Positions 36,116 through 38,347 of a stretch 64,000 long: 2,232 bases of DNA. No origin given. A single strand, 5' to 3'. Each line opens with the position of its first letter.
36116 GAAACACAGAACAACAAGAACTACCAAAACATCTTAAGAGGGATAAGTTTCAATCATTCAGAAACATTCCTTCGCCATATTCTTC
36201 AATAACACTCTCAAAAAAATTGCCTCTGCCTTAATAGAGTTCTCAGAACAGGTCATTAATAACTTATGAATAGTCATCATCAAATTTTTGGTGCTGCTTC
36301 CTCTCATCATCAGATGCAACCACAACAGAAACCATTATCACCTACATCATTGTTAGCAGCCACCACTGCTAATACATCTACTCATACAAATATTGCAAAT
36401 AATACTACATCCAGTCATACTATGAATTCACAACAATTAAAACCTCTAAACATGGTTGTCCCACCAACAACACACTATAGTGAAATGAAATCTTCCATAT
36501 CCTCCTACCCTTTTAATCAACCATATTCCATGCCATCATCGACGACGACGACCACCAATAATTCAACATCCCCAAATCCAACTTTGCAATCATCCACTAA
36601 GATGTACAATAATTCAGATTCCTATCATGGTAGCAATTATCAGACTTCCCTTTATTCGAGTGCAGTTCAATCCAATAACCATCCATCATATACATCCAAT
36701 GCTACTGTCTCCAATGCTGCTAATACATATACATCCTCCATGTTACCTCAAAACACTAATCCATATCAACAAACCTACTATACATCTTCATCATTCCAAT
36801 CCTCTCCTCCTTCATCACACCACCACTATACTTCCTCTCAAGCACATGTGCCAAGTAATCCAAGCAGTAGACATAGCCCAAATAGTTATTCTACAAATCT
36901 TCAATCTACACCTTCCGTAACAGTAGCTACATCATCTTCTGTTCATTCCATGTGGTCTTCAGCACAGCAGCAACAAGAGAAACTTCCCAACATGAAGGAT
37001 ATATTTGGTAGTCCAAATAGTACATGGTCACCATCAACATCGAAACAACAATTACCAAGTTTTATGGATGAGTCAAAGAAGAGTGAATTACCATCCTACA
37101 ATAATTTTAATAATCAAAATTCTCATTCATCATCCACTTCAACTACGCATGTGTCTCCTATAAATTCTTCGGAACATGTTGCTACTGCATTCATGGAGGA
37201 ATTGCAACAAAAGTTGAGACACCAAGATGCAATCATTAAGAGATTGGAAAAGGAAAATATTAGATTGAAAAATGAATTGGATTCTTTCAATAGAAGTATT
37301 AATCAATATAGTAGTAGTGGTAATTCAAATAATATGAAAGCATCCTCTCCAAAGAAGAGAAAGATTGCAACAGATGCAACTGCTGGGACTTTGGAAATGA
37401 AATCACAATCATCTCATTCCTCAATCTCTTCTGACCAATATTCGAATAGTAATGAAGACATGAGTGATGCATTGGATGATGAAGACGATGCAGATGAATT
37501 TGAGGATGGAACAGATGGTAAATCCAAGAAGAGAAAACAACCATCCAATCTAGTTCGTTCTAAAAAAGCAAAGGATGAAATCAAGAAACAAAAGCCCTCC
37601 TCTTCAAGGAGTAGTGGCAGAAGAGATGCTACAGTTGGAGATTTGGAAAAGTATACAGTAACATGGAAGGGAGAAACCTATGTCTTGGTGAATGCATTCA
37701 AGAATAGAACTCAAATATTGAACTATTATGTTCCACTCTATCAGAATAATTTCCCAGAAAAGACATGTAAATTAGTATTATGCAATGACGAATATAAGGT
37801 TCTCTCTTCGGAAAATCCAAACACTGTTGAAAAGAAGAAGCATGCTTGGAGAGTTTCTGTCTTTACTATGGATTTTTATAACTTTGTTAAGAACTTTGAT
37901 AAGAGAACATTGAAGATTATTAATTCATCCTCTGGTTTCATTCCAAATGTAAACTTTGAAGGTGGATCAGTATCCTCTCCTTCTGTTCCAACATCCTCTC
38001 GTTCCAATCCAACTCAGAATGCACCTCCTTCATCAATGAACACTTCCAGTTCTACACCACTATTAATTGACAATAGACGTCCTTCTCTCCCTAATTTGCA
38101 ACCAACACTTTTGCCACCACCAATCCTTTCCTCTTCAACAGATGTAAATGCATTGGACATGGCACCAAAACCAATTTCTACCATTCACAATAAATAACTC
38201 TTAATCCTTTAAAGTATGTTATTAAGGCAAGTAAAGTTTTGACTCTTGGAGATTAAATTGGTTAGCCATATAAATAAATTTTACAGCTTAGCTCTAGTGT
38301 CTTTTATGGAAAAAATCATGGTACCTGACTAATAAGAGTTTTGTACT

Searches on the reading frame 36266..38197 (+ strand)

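Call 5: search_protein_families(library=pfam, proteins=[window:36266-38197:+], max_evalue=1)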
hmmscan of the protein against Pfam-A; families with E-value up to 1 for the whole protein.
window:36266-38197:+ (643 aa): 4 families
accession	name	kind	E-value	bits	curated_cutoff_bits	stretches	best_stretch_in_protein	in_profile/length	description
PF07989.16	Cnn_1N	-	0.022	15.3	28.5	1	309-350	25-64/74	Centrosomin N-terminal motif 1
PF16515.11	HIP1_clath_bdg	-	0.061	14.1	28.8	1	308-357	38-87/99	Clathrin-binding domain of Huntingtin-interacting protein 1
PF01197.23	Ribosomal_L31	-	0.26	11.9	27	0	111-152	27-54/65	Ribosomal protein L31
PF12329.13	TMF_DNA_bd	-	0.33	11.4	35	0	311-353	22-64/74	TATA element modulatory factor 1 DNA binding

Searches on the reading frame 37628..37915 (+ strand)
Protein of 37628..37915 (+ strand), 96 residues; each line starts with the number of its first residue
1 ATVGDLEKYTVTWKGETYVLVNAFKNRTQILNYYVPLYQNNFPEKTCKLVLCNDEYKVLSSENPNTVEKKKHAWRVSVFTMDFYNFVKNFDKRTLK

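Call 24: search_solved_structures(query=A3, max_evalue=10)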
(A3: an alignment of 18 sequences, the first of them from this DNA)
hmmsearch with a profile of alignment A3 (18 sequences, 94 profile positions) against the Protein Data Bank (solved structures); distinct sequences matched with E-value up to 10: 3.
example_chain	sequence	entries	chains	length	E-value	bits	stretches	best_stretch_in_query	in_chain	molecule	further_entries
3hfh_A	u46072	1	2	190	0.71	13.7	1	18-64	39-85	Transcription elongation regulator 1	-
6vrn_D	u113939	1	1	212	0.81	13.5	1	32-75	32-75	T-cell receptor 38-10, alfa chain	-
2oj4_A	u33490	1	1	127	0.82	13.5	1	34-80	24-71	Regulator of G-protein signaling 3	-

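Call 27: predict_structure(alignment_id=A3)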
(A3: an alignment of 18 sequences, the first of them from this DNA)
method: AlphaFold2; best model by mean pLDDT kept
length: 96 residues; sequences in the alignment: 18
mean_pLDDT: 86.5   pTM: 0.76
mean pLDDT of the five models: 86.5, 86.3, 86.0, 84.9, 83.0
residues with pLDDT >= 90: 51; 70-90: 35; 50-70: 9; < 50: 1
segments of 3 or more residues with pLDDT < 50: none
pLDDT, mean of each block of 10 residues (from residue 1): 82 93 90 93 92 89 84 83 91 55
secondary structure, 60 per line:
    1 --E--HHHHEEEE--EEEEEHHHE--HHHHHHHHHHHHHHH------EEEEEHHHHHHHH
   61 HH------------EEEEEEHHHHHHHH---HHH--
elements in order: H6-9 E10-13 E16-20 H27-41 E48-52 H53-62 E75-80 H81-88
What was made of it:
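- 36266..38197 (+): Gene 5 (EFC38449.1 / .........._81608, 643 aa). This is the long, conserved member of the family. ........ motif at 36983-37006, zipper at 37172-37267, KKRK patches at 37352-37366 and 37526-37540, domain at 37637-37894, followed by an extra S/P-rich C-terminal tail of about 100 aa. The domain model has pLDDT 86.5 (call 27).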

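Call 34: fold_search(model_id=the predicted structure, library=pdb)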
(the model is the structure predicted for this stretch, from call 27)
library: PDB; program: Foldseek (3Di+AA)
matches with E <= 10: 63; with E <= 0.001: 0
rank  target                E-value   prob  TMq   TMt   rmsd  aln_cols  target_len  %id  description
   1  4hpm_C                3.2e-01  0.28  0.38  0.35   8.3        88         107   14  PCGF1 Ub fold (RAWUL)/BCORL1 PUFD Complex (released 2013-05-01)
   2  5jh5_D                8.5e-01  0.28  0.42  0.40   4.2        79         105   10  Structural Basis for the Hierarchical Assembly of the Core of PRC1.1 (released 2016-09-14)
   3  1sbx                  8.5e-01  0.20  0.33  0.31   5.4        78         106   13  Crystal structure of the Dachshund-homology domain of human SKI (released 2004-05-25)
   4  8b5v_A                1.2e+00  0.04  0.21  0.11  15.7        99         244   16  Crystal Structure of Trypanosoma Cruzi phosphomannosemutase (released 2022-10-05)
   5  3eq5_I                1.6e+00  0.13  0.36  0.37   7.1        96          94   12  Crystal structure of fragment 137 to 238 of the human Ski-like protein (released 2009-01-27)
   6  4ye7_A                1.6e+00  0.08  0.29  0.27   8.6        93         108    9  N-terminal domain of Orf22, a Cydia pomonella granulovirus envelope protein (released 2016-03-09)
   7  6mk7_MODEL_1_A        1.6e+00  0.06  0.28  0.26  13.4        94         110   16  Solution structure of the large extracellular loop of FtsX in Streptococcus pneumoniae (released 2019-02-13)
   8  4ye7_B                1.7e+00  0.07  0.30  0.28   8.7       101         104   10  N-terminal domain of Orf22, a Cydia pomonella granulovirus envelope protein (released 2016-03-09)
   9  9rl4_M                2.1e+00  0.14  0.43  0.18   5.9        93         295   13  Structure of BAF in complex with OCT4-SOX2-bound nucleosome - SHL-6 (released 2026-02-11)
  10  9hn3_A                2.3e+00  0.03  0.20  0.11  14.7        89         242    9  Mouse phosphomannomutase 2 in apo state from crystals with PEG 3350 (released 2025-12-24)
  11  8gtr_A                2.4e+00  0.05  0.21  0.08  12.7        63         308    8  CryoEM structure of human Pannexin isoform 3 (released 2024-02-28)
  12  9ipr_A                2.6e+00  0.05  0.25  0.21   8.4        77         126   12  Crystal structure of CTB10-M1 (released 2025-05-14)
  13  8glv_Le               2.7e+00  0.06  0.31  0.11  11.4       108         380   16  96-nm repeat unit of doublet microtubules from Chlamydomonas reinhardtii flagella (released 2023-05-31)
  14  3eq5_A                2.9e+00  0.11  0.35  0.33   5.0        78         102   12  Crystal structure of fragment 137 to 238 of the human Ski-like protein (released 2009-01-27)
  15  9ipr_G                3.1e+00  0.04  0.22  0.21   8.3        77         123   12  Crystal structure of CTB10-M1 (released 2025-05-14)
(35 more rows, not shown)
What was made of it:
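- Foldseek against PDB found nothing significant (best E 0.3, TM 0.4-0.5; call 34).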

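Call 37: search_protein_families(library=pfam, alignment_id=A3, max_evalue=10)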
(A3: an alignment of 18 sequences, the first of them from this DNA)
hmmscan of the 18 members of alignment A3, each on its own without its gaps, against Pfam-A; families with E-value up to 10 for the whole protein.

A. member 1, seq(96 aa): 0 families

B. families by the number of members that match (of 18 scanned): 6 families
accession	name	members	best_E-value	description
PF11186.13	DUF2972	1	0.013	Protein of unknown function (DUF2972)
PF22614.2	Slo-like_RCK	1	0.017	Calcium-activated potassium channel slowpoke-like RCK domain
PF03364.25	Polyketide_cyc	1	0.11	Polyketide cyclase / dehydrase and lipid transport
PF23370.1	Vp20_capsid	1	0.12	Capsid protein Vp20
PF23195.1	UBQLN1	1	0.14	Ubiquilin-1-like domain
PF16800.11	Endopep_inhib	1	1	IseA DL-endopeptidase inhibitor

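Call 56: fold_search(model_id=the predicted structure, library=viral)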
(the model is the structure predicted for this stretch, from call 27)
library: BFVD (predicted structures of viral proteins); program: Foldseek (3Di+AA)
matches with E <= 10: 191; with E <= 0.001: 0
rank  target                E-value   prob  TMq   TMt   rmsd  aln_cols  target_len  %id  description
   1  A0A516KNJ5            3.8e-03  1.00  0.60  0.34   5.8       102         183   12  (no name in the UniProt tables at hand)
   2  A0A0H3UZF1            1.2e-02  0.99  0.55  0.23   5.5        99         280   14  (no name in the UniProt tables at hand)
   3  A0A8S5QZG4            3.5e-02  0.97  0.52  0.31   4.2        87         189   17  KilA-N DNA-binding domain-containing protein [Siphoviridae sp. ctvFN21]
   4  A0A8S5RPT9            6.3e-02  0.75  0.42  0.21   7.0        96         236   19  KilA-N DNA-binding domain-containing protein [virus sp. ctQ5V6]
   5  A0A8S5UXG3            6.7e-02  0.97  0.57  0.21   3.8        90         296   16  Regulatory protein [Podoviridae sp. ctW0z17]
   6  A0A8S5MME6            1.2e-01  0.90  0.50  0.29   4.4        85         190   22  Uncharacterized protein [Caudovirales sp. ct3EF15]
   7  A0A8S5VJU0            1.6e-01  0.66  0.46  0.23   6.2        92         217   13  (no name in the UniProt tables at hand)
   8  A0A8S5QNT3            1.7e-01  0.72  0.48  0.25   7.4       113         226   11  KilA-N DNA-binding domain-containing protein [Siphoviridae sp. ctqwO1]
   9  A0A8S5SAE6            1.8e-01  0.57  0.48  0.21   5.4       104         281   16  Repressor domain protein [Siphoviridae sp. ctgaY24]
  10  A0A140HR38            2.0e-01  0.54  0.42  0.43   5.4        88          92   14  BRO-A [Lymantria dispar multicapsid nuclear polyhedrosis virus]
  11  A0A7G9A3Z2            2.5e-01  0.87  0.56  0.20   3.7        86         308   12  Uncharacterized protein [Bacteriophage sp.]
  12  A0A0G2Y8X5            6.6e-01  0.16  0.32  0.10   6.1        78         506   18  Uncharacterized protein [Acanthamoeba polyphaga mimivirus Kroon]
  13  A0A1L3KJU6            6.6e-01  0.10  0.25  0.22  10.0        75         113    9  (no name in the UniProt tables at hand)
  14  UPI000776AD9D         7.0e-01  0.09  0.28  0.26   8.7        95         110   10  (no name look-up for this kind of identifier)
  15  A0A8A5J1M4            8.0e-01  0.12  0.34  0.10   7.5        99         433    9  (no name in the UniProt tables at hand)
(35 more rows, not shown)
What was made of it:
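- On KilA-N / Bro-N / APSES: Foldseek against BFVD gave E 3.8e-3 to 0.2 and TMq 0.42-0.60 to KilA-N, Bro-N and antirepressor models (call 56).
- Closest known: KilA-N / Bro-N / APSES viral-type winged helix-turn-helix DNA-binding domains. Same: They give the best Foldseek hits in the viral model library (E 3.8e-3 to 0.2, TMq 0.5-0.6; call 56).
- Foldseek against viral models returns KilA-N, Bro-N and antirepressor DNA-binding proteins (E 4e-3 to 0.2, TMq 0.5-0.6; call 56). The viral matches are DNA-binding domains (call 56).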

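Call 57: search_protein_families(library=phrogs, alignment_id=A3, max_evalue=1)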
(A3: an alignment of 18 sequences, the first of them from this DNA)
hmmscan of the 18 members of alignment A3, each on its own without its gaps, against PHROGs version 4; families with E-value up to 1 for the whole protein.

A. member 1, seq(96 aa): 3 families
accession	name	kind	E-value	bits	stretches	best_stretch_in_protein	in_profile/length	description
phrog_36599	-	unknown function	0.069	13.9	1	22-87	76-141/208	-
phrog_2366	-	unknown function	0.1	13.9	1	48-88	11-51/69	-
phrog_25720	-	unknown function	0.14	12.9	1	18-64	35-78/154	-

B. families by the number of members that match (of 18 scanned): 16 families
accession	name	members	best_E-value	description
phrog_19345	-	1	0.0022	-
phrog_38329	-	1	0.036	-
phrog_31885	-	1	0.05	-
phrog_36599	-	1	0.069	-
phrog_2366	-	1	0.1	-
phrog_882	-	1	0.11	-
phrog_27407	-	1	0.12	Holliday junction resolvase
phrog_6679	-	1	0.13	-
phrog_25720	-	1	0.14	-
phrog_13148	-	1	0.17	-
phrog_29069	-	1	0.2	-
phrog_980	-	1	0.22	-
phrog_14225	-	1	0.23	-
phrog_24179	-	1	0.25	-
phrog_136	-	1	0.41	tail fiber assembly protein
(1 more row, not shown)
